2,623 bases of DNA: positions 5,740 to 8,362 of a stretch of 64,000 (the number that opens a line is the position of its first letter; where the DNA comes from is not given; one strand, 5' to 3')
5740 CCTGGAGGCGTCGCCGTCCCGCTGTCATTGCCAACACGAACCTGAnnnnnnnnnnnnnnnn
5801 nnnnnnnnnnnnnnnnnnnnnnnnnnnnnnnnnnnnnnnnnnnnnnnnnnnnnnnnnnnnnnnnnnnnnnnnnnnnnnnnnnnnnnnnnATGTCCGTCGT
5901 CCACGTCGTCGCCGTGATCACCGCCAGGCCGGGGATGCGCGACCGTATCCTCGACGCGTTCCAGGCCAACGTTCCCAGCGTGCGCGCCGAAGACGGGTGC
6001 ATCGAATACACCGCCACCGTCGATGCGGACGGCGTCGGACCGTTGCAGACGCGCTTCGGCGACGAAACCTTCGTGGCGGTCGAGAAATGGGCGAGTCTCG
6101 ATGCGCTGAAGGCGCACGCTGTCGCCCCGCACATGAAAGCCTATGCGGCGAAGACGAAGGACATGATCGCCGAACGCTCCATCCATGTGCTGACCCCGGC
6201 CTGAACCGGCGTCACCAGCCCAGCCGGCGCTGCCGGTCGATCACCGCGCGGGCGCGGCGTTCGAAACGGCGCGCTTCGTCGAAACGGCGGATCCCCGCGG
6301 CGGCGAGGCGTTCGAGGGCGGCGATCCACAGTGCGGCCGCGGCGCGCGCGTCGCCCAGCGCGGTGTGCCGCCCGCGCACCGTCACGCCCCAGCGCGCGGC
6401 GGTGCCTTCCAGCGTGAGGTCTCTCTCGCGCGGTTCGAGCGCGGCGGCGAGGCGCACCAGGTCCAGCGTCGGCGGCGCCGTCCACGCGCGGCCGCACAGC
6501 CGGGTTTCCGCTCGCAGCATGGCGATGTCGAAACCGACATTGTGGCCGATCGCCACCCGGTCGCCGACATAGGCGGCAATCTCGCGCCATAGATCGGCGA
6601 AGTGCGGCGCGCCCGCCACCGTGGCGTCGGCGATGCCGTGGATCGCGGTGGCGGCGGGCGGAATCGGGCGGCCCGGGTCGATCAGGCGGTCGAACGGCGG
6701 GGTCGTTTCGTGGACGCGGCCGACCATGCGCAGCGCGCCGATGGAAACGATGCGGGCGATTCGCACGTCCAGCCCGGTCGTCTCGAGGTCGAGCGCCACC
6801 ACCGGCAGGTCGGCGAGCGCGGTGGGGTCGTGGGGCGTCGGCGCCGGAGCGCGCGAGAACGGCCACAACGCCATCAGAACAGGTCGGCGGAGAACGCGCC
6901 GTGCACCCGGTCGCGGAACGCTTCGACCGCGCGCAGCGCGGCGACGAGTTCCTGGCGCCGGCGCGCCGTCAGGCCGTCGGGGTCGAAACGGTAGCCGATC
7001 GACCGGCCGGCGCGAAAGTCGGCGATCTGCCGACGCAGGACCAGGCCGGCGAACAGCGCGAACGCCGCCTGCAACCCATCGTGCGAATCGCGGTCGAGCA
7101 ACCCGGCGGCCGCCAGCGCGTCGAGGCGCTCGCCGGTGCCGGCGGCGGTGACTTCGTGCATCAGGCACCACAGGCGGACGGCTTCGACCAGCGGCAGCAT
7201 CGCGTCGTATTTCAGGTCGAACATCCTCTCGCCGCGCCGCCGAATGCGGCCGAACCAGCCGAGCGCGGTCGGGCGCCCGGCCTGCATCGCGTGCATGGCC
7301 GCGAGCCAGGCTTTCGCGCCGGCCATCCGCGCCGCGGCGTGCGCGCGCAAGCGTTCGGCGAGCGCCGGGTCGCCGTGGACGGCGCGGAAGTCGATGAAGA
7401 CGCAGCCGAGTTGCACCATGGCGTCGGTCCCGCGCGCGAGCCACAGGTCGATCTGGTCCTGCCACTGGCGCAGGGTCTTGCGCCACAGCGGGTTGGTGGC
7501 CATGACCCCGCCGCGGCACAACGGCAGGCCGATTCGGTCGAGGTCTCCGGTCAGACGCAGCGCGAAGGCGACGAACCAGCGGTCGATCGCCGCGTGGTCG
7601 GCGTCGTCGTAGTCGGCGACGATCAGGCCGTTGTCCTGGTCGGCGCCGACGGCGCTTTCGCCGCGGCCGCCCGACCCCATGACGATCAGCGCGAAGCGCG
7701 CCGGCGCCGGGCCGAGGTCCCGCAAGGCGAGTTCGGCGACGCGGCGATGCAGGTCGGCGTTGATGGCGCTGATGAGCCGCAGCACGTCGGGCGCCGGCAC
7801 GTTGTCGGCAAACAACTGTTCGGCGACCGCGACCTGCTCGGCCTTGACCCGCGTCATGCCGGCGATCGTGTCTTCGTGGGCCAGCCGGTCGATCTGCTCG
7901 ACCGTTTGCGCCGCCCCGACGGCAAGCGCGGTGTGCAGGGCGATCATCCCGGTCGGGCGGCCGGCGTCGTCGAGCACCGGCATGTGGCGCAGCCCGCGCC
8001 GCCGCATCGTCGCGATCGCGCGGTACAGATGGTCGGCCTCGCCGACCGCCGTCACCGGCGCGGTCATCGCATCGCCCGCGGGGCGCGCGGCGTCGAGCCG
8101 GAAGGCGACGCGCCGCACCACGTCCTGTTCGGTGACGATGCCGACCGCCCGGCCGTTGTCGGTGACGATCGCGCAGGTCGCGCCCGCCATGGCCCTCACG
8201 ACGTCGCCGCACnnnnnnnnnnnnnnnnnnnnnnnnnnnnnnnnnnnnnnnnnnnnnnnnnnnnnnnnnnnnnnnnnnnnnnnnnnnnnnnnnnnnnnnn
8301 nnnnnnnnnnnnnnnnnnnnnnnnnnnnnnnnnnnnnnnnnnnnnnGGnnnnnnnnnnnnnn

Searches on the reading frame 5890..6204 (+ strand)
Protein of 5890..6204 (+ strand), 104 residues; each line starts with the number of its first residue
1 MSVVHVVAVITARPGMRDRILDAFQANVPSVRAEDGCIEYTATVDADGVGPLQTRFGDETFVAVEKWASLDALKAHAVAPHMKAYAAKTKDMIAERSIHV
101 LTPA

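Call 19: search_protein_families(library=pfam, proteins=[window:5890-6204:+])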
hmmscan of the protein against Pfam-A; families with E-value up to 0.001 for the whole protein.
window:5890-6204:+ (104 aa): 1 family
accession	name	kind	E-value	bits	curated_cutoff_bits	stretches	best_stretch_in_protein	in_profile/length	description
PF03992.22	ABM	-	2e-16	60.4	23.1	1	4-87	2-77/78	Antibiotic biosynthesis monooxygenase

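Call 20: find_encoding_contigs(protein=window:5890-6204:+, flank=3000, max_places=10)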
Protein window:5890-6204:+ (104 aa): no gene with exactly this product is on record in the collection.

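Call 28: find_homologous_proteins(query=window:5890-6204:+)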
Query window:5890-6204:+ (104 aa): 3075 proteins with E <= 0.001 among 3077 candidates; the best 120 are listed.
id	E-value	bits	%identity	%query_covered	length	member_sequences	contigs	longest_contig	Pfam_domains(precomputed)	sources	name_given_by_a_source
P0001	4.0e-61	221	100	100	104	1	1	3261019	PF03992.23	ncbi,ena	-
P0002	2.9e-53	196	86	100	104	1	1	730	PF03992.23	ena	-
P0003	4.4e-53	195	85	100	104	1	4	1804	PF03992.23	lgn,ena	-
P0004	1.5e-51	190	84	100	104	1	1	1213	PF03992.23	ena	-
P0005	2.2e-51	190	83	100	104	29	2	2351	PF03992.23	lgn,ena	-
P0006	3.8e-51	189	82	100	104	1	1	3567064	PF03992.23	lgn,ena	-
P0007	5.1e-51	189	85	100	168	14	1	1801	PF03992.23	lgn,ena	-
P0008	1.1e-50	188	84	99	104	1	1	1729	PF03992.23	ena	-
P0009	2.4e-50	186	84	100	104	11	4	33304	PF03992.23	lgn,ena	-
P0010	3.0e-50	186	83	100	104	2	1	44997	PF03992.23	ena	-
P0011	9.7e-50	184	82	100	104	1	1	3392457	PF03992.23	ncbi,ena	-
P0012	1.4e-49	184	81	100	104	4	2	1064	PF03992.23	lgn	-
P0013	7.7e-49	182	80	100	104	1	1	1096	PF03992.23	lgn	-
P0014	8.5e-49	181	80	100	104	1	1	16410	PF03992.23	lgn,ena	-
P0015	2.1e-48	180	80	100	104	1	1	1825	PF03992.23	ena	-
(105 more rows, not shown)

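Call 29: find_encoding_contigs(protein=P0001, flank=10000, max_places=4)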
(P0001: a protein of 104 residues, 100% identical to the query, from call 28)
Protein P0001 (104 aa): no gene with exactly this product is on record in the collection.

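Call 30: find_encoding_contigs(protein=P0006, flank=10000, max_places=4)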
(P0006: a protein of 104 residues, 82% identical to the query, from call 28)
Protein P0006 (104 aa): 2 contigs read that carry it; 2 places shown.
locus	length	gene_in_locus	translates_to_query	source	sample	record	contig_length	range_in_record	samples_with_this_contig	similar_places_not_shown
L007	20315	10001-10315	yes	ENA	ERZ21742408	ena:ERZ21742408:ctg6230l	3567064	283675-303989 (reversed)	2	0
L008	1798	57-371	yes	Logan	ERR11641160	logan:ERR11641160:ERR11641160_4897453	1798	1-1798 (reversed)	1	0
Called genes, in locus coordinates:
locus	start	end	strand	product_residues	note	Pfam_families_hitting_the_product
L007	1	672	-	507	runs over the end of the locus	PF05378:Hydant_A_N, PF01968:Hydantoinase_A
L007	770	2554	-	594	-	PF02538:Hydantoinase_B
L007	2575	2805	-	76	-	-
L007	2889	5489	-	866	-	PF07715:Plug, PF00593:TonB_dep_Rec_b-barrel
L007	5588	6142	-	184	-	PF00383:dCMP_cyt_deam_1, PF14437:MafB19-deam, PF14439:Bd3614-deam (weak)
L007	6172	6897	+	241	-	PF07722:Peptidase_C26, PF00117:GATase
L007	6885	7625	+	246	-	PF01479:S4, PF00849:PseudoU_synth_2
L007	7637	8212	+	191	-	PF03602:Cons_hypoth95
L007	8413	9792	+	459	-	PF13701:DDE_Tnp_1_4, PF01609:DDE_Tnp_1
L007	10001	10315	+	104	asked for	PF03992:ABM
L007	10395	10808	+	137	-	PF01878:EVE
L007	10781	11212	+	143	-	PF00355:Rieske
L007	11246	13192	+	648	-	PF16177:ACAS_N, PF00501:AMP-binding, PF13193:AMP-binding_C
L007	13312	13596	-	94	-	-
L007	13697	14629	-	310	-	PF02729:OTCace_N, PF00185:OTCace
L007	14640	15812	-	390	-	PF00202:Aminotran_3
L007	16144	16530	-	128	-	PF13442:Cytochrome_CBB3, PF00034:Cytochrom_C (faint)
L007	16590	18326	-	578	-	PF01011:PQQ, PF13360:PQQ_2, PF13570:Beta-prop_ACSF4 (faint), PF13360:PQQ_2 (weak), PF01011:PQQ, PF13360:PQQ_2 (weak)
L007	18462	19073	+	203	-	-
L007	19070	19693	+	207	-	PF01618:MotA_ExbB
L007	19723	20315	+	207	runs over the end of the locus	-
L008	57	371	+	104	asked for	PF03992:ABM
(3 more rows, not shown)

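Call 31: find_encoding_contigs(protein=P0011, flank=10000, max_places=4)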
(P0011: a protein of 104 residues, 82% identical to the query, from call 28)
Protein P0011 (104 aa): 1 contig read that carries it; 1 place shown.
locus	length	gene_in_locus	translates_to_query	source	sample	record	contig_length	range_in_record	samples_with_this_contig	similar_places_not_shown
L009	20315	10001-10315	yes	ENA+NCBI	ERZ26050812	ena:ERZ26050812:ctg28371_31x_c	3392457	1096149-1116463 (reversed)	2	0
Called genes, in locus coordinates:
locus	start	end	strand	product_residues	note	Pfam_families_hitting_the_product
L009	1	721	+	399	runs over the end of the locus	PF13458:Peripla_BP_6 (weak)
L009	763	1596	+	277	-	PF01061:ABC2_membrane, PF12679:ABC2_membrane_2, PF12698:ABC2_membrane_3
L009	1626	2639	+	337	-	PF00291:PALP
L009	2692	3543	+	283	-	PF00581:Rhodanese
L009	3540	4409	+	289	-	PF00581:Rhodanese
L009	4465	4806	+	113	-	-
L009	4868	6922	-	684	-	PF04879:Molybdop_Fe4S4 (faint), PF00384:Molybdopterin, PF01568:Molydop_binding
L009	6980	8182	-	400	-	PF00155:Aminotran_1_2, PF01041:DegT_DnrJ_EryC1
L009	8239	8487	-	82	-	PF04255:DUF433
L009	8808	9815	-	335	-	PF05598:DUF772, PF01609:DDE_Tnp_1, PF13612:DDE_Tnp_1_3 (weak), PF13359:DDE_Tnp_4 (weak), PF13751:DDE_Tnp_1_6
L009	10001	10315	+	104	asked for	PF03992:ABM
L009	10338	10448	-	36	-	-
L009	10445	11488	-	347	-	PF04143:Sulf_transp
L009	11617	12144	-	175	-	-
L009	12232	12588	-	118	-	-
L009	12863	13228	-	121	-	-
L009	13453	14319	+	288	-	PF03328:HpcH_HpaI, PF15617:C-C_Bond_Lyase (weak)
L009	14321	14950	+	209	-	PF00702:Hydrolase, PF12710:HAD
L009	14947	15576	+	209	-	PF02798:GST_N, PF13417:GST_N_3, PF13409:GST_N_2, PF00043:GST_C, PF14497:GST_C_3 (weak)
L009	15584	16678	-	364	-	PF03480:DctP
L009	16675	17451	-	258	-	PF04376:ATE_N, PF04377:ATE_C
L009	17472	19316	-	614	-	PF03600:CitMHS, PF16980:CitMHS_2, PF02080:TrkA_C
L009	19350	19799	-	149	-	PF13279:4HBT_2, PF03061:4HBT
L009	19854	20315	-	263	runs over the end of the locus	PF01557:FAA_hydrolase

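Call 40: find_encoding_contigs(protein=P0009, flank=4000, max_places=4)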
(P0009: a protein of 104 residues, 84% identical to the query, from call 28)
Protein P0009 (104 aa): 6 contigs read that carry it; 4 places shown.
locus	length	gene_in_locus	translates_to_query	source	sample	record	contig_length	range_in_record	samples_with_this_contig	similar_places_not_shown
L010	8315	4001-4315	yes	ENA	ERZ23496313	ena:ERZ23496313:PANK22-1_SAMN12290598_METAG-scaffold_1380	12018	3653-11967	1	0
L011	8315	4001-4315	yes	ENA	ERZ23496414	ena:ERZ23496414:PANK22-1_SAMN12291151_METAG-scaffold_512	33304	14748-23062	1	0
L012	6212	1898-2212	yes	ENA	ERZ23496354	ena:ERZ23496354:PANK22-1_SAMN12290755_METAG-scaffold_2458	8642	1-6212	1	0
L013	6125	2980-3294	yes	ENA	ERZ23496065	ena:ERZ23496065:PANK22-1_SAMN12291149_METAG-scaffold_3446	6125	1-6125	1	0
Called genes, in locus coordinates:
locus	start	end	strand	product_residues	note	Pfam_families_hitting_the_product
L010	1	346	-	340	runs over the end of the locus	PF03480:DctP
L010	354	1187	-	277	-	PF05721:PhyH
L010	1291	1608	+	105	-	-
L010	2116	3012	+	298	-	PF01144:CoA_trans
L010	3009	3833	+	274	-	PF01144:CoA_trans (faint)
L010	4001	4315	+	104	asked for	PF03992:ABM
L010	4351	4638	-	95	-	PF09723:Zn_ribbon_8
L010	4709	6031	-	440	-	PF04909:Amidohydro_2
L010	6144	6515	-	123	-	-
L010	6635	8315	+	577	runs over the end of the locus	?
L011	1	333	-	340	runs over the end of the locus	PF03480:DctP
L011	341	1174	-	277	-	PF05721:PhyH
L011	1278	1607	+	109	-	-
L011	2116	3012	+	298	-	PF01144:CoA_trans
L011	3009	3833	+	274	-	PF01144:CoA_trans (faint)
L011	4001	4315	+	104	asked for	PF03992:ABM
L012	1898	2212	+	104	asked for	PF03992:ABM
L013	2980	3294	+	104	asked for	PF03992:ABM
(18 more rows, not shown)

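Call 41: find_encoding_contigs(protein=P0010, flank=4000, max_places=3)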
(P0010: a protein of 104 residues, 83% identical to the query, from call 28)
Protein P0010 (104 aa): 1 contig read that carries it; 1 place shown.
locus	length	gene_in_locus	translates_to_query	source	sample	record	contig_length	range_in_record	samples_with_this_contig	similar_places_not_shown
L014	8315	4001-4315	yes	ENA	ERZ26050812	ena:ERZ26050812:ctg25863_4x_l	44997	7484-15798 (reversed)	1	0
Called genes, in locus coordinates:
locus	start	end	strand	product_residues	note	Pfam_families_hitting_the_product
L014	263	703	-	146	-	-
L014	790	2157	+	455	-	PF03447:NAD_binding_3 (weak), PF21135:DRL_cat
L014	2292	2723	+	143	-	PF13340:DUF4096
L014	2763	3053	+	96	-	PF01609:DDE_Tnp_1 (weak), PF13586:DDE_Tnp_1_2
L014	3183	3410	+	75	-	PF13751:DDE_Tnp_1_6 (weak)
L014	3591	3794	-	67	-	-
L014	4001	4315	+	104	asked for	PF03992:ABM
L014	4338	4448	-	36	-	-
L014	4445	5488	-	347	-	PF04143:Sulf_transp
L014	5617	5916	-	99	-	-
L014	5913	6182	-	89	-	-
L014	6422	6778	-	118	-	-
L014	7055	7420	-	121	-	-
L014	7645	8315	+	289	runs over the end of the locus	PF03328:HpcH_HpaI, PF15617:C-C_Bond_Lyase (weak)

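Call 42: find_encoding_contigs(protein=P0003, flank=4000, max_places=4)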
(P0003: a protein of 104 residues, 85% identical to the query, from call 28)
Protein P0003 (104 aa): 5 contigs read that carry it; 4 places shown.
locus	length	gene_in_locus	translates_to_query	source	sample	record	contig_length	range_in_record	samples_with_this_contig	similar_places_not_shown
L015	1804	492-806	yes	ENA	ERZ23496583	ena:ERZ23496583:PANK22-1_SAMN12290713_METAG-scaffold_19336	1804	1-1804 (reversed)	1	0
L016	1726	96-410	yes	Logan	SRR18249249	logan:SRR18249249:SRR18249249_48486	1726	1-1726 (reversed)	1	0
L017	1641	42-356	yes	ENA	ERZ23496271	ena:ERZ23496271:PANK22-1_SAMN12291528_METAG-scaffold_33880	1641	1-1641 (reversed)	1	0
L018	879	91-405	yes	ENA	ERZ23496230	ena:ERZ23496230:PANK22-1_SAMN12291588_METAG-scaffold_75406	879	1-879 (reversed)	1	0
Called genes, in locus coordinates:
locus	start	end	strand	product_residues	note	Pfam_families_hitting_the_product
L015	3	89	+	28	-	?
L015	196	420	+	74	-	-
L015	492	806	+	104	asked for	PF03992:ABM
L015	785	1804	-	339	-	?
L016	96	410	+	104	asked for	PF03992:ABM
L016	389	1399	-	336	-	PF02277:DBI_PRT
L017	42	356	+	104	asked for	PF03992:ABM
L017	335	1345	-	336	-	PF02277:DBI_PRT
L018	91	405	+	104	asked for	PF03992:ABM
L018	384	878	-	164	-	?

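Call 68: list_cluster_members(proteins=[P0001, P0006, P0011])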
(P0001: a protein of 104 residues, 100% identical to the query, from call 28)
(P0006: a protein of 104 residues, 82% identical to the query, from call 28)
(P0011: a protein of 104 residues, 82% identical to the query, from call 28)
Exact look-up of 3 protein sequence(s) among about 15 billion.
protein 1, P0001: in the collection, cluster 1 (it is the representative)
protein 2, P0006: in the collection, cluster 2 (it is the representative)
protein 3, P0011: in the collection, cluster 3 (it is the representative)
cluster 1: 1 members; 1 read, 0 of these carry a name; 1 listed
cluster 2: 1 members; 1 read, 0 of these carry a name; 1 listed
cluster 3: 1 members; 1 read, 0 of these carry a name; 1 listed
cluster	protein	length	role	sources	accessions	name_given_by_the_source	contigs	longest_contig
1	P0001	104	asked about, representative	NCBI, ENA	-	-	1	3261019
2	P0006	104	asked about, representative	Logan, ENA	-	-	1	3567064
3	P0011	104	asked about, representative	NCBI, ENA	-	-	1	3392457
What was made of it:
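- Tried and rejected: The cluster look-up gave no names (call 68).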

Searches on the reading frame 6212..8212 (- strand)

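Call 89: search_protein_families(library=pfam, proteins=[window:6212-8212:-], max_evalue=0.01)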
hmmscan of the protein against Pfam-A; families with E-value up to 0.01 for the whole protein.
window:6212-8212:- (666 aa): 2 families
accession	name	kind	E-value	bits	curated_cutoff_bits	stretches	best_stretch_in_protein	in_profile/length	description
PF00929.31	RNase_T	-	2.5e-28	100.1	24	1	472-628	1-163/164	Exonuclease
PF16473.11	Rv2179c-like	-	0.0037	17.4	27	0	472-629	3-173/177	3'-5' exoribonuclease Rv2179c-like domain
